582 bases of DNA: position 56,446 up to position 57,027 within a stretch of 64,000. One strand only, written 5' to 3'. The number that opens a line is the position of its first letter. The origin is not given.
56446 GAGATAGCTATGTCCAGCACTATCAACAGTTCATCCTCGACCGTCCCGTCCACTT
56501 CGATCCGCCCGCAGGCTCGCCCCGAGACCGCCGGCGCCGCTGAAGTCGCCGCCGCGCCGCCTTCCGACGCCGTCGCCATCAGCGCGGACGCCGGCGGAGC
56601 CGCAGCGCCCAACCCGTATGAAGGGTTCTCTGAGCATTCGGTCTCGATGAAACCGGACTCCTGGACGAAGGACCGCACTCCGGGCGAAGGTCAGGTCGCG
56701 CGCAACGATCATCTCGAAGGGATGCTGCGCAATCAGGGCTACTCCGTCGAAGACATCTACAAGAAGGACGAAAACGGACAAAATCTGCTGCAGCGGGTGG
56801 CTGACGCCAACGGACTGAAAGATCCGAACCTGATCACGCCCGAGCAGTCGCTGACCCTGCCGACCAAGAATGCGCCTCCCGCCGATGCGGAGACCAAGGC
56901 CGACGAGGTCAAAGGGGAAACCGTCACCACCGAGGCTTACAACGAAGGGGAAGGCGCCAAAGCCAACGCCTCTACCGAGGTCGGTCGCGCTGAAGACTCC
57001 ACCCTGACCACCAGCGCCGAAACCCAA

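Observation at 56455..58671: LysM-domain protein with ~12 tandem 20-aa repeats and an RTX-like Gly/Asp-rich tail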

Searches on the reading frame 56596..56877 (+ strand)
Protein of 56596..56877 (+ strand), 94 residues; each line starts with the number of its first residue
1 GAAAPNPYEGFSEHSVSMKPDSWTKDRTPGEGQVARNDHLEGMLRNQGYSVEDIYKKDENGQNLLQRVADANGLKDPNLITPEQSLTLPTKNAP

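Call 20: find_homologous_proteins(query=window:56596-56877:+, max_evalue=0.01)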
Query window:56596-56877:+ (94 aa): 1 proteins with E <= 0.01 among 1 candidates.
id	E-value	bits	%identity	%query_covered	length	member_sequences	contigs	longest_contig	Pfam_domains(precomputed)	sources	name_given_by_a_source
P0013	5.4e-14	70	47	91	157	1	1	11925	-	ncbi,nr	ncbi:hypothetical protein IV102_16205, partial [bacterium]|nr:hypothetical protein [bacterium]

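Call 48: search_solved_structures(query=A2, max_evalue=10, show_alignments=3)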
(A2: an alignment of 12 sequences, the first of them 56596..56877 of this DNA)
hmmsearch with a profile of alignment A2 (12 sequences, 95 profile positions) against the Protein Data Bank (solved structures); distinct sequences matched with E-value up to 10: 18.
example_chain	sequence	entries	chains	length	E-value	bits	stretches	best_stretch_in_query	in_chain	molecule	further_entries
4b8v_A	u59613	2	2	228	0.0026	20.8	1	64-91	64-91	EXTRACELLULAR PROTEIN 6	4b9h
5hs0_A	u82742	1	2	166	0.04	17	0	50-71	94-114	Ankyrin domain protein ank1C4_7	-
4gpm_A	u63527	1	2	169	0.047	16.8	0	50-69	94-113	Engineered Protein OR264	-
5kba_A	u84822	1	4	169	0.066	16.3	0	46-70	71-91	Designed protein ANK1C2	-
7r1l_A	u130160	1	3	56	0.075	16.1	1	66-90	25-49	Spore coat assembly protein SafA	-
4noi_A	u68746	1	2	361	0.091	15.8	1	28-90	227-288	DNA-directed RNA polymerase subunit alpha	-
2l9y_A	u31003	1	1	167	0.11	15.5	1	64-90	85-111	CVNH-LysM lectin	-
11ci_A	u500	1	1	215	0.14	15.2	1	60-88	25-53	Probable cell wall hydrolase LytN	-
5jcd_A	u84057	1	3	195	0.17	15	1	28-88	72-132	Chitin elicitor-binding protein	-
6q40_A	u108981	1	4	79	0.29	14.2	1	66-89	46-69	LysM domain-containing protein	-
5jce_A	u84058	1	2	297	0.38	13.9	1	28-87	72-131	Chitin elicitor-binding protein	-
2qc9_A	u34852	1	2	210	0.53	13.4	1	37-77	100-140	Notch 1 protein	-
1ot8_A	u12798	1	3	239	0.96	12.6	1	38-78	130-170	Neurogenic locus Notch protein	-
3jxi_A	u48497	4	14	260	0.97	12.5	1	35-79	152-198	Vanilloid receptor-related osmotically activated channel protein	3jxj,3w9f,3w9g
2f8y_A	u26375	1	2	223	1.2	12.2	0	37-77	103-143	Notch homolog 1, translocation-associated (Drosophila)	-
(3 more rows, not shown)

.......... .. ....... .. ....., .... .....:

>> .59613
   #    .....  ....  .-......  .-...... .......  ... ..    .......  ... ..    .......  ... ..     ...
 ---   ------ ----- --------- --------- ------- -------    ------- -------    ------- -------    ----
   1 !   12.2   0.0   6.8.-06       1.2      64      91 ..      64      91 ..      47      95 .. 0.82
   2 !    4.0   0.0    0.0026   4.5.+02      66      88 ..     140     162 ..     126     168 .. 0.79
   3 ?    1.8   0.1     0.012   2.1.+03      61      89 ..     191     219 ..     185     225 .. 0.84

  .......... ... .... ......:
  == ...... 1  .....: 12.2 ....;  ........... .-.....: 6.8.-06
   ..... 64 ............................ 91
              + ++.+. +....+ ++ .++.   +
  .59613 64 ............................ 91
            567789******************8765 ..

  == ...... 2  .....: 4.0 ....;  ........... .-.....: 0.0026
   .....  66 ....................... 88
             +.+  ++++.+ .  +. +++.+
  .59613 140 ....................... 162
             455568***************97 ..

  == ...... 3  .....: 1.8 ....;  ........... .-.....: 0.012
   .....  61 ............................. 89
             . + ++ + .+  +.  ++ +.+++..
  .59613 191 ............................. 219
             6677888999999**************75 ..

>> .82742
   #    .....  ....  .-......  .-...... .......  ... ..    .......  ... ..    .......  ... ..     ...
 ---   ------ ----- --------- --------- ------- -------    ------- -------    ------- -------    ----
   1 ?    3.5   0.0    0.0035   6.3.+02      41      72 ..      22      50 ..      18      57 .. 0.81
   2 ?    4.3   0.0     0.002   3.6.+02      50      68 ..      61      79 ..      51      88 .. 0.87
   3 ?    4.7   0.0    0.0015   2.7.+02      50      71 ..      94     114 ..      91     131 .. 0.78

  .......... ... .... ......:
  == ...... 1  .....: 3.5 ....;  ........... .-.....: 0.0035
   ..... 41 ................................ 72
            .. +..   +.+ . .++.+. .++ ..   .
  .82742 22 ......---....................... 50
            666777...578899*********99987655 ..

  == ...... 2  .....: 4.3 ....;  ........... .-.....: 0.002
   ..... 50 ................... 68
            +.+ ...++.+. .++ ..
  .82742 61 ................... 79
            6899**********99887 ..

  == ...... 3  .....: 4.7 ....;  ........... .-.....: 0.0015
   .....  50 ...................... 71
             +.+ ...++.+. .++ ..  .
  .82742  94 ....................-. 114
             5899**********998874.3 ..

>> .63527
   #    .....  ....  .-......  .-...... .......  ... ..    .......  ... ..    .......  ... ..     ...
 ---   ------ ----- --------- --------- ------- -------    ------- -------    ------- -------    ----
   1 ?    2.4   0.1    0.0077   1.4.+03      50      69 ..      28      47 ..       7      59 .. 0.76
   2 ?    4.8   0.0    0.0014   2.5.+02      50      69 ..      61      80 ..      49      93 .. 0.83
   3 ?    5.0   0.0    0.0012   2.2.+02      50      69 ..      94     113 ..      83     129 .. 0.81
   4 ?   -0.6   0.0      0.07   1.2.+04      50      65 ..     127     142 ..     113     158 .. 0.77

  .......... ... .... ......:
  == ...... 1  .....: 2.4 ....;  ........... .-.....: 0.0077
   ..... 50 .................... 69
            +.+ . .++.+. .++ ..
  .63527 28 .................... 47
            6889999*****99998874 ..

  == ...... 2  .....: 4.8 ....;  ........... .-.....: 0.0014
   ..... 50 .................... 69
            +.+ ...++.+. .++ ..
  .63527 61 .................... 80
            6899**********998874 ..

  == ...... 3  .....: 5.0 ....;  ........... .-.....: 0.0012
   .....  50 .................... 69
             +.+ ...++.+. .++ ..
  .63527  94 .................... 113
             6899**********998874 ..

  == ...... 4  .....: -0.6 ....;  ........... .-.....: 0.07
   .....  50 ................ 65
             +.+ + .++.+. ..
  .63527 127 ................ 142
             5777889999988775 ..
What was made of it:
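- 56611..56868 (+): Divergent LysM-fold domain (residues 53-138: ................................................). It has a long beta1-alpha1 loop and an extra short helix. The profile hits LysM chains in the PDB (call 48).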

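Call 49: search_protein_families(library=pfam, alignment_id=A2, max_evalue=10)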
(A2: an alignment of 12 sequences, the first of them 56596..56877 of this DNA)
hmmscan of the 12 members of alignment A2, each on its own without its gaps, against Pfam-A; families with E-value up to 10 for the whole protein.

A. member 1, window:56596-56877:+ (94 aa): 1 family
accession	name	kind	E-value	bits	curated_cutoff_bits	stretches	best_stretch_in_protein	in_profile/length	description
PF01476.26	LysM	-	0.0068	16.8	20.9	1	66-89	21-43/43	LysM domain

B. families by the number of members that match (of 12 scanned): 5 families
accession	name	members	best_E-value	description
PF01476.26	LysM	12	0.00049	LysM domain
PF13749.12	HATPase_c_4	1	0.0072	Putative ATP-dependent DNA helicase recG C-terminal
PF14326.11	DUF4384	1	0.059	Domain of unknown function (DUF4384)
PF03351.22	DOMON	1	0.13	DOMON domain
PF13670.12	PepSY_2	1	0.28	Peptidase propeptide and YPEB domain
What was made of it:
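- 56611..56868 (+): Pfam LysM is the best hit in 12 of 12 relatives, all below the cut-off (call 49).
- Closest known: LysM domain. Same: The alpha2-beta2 half matches LysM HMMs and LysM chains in the PDB (calls 48, 49).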

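Call 58: predict_structure(alignment_id=A3)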
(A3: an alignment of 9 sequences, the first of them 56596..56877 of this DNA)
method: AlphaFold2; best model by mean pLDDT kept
length: 94 residues; sequences in the alignment: 9
mean_pLDDT: 73.7   pTM: 0.63
mean pLDDT of the five models: 73.7, 73.3, 72.2, 70.3, 70.1
residues with pLDDT >= 90: 0; 70-90: 67; 50-70: 15; < 50: 12
segments of 3 or more residues with pLDDT < 50: 1-3, 27-34
pLDDT, mean of each block of 10 residues (from residue 1): 61 81 51 55 86 86 87 77 82 66
secondary structure, 60 per line:
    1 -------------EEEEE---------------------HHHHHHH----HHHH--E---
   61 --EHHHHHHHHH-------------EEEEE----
elements in order: E14-18 H40-46 H51-54 H64-72 E86-90
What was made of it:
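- On LysM domain (PF01476): The AF2 domain model has pLDDT 73.7 (call 58).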

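Call 61: search_protein_representatives(alignment_id=A3)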
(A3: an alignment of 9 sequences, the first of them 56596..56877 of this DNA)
Query: 9 sequences, 95 profile positions. Proteins with E-value up to 0.001 (for the whole library): 483; up to 1e-10: 107; up to 1e-30: 16. The best 150 are listed.
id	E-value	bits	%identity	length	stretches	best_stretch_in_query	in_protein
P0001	7.1e-47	173.3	-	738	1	2-94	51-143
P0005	6.3e-46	170.3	-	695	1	2-94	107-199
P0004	3.2e-45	168.0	-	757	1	1-94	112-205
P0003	2.9e-44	165.0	-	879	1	1-94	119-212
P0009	4.2e-44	164.4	-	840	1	2-94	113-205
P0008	3.1e-43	161.6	-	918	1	2-94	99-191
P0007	4.0e-43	161.3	-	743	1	2-94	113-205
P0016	2.5e-42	158.7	-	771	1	2-93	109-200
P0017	1.7e-41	156.1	-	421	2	2-93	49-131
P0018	2.1e-40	152.6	-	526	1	2-94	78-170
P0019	1.8e-34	133.6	-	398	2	2-93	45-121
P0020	3.0e-34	132.9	-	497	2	31-93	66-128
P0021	1.7e-32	127.2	-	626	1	2-92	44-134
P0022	8.9e-32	124.9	-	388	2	18-92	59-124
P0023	2.6e-31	123.4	-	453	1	3-94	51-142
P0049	2.2e-19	85.2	-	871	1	4-93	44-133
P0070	6.1e-16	74.2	-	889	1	2-94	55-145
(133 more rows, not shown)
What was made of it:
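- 56611..56868 (+): A profile search finds 483 clusters, including canonical multi-LysM proteins (call 61).
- Closest known: LysM domain. Same: The family profile retrieves canonical multi-LysM proteins (call 61).
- Tried and rejected: The exhaustive profile search (call 61) was needed.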

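Call 85: search_protein_families(library=pfam, proteins=[P0016, P0021, P0049, P0070], max_evalue=10)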
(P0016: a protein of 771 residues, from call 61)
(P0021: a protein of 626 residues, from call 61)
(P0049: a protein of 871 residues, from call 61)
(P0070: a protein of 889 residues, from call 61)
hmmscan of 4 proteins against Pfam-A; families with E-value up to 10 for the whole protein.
P0016 (771 aa): 0 families

P0021 (626 aa): 1 family
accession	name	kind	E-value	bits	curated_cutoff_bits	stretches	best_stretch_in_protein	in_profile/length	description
PF01476.26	LysM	-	6.6e-05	23.2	20.9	1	105-129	20-43/43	LysM domain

P0049 (871 aa): 1 family
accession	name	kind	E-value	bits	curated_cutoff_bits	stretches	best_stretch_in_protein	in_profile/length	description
PF17959.7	EF-hand_14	-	0.19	12.5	23.7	1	130-181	17-65/90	EF-hand domain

P0070 (889 aa): 1 family
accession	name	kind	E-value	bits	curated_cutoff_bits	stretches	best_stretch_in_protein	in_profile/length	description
PF14804.11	Jag_N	-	7.6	7.5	25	1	822-836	28-42/50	Jag N-terminus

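Call 91: find_related_loci(query=A2, collection=viral_contigs, flank=5000)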
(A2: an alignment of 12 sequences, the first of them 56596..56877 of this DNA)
Query A2 (94 aa) in viral_contigs; peptide patterns used: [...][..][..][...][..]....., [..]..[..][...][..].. (x = any residue, [..] = any of these).
18 stretches matched a pattern, but none encodes a relative of the query by tblastn (E <= 1e-3).

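Call 92: find_related_loci(query=A2, collection=metagenome_contigs, flank=8000)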
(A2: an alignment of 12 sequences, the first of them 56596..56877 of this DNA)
Query A2 (94 aa) in metagenome_contigs; peptide patterns used: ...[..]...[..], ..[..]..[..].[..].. (x = any residue, [..] = any of these).
600 stretches matched a pattern (row limit reached: there are more); 17 encode a relative of the query (tblastn E <= 1e-3); 17 distinct loci.
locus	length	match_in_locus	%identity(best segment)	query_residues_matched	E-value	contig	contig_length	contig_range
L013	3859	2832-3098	69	4-92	7e-46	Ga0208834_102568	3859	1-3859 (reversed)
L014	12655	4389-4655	69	4-92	7e-46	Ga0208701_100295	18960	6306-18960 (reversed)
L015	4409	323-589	61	6-94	8e-39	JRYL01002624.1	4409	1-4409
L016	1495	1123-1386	53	6-94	6e-31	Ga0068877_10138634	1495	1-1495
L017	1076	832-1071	54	5-85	8e-29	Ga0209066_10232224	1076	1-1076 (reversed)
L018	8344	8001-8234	56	6-91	3e-26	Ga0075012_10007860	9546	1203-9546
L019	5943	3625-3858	45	6-92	2e-21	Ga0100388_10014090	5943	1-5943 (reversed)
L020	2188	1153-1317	70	37-91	1e-19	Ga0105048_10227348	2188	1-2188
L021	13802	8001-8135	47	47-91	1e-7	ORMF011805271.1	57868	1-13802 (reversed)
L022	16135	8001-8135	47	47-91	1e-7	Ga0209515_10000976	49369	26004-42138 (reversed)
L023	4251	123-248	45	48-89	1e-6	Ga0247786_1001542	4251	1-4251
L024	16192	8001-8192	33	18-93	5e-6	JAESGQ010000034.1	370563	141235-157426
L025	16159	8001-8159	34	28-94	7e-6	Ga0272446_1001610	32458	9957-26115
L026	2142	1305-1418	42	52-89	9e-6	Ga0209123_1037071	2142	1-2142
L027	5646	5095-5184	50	65-94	8e-6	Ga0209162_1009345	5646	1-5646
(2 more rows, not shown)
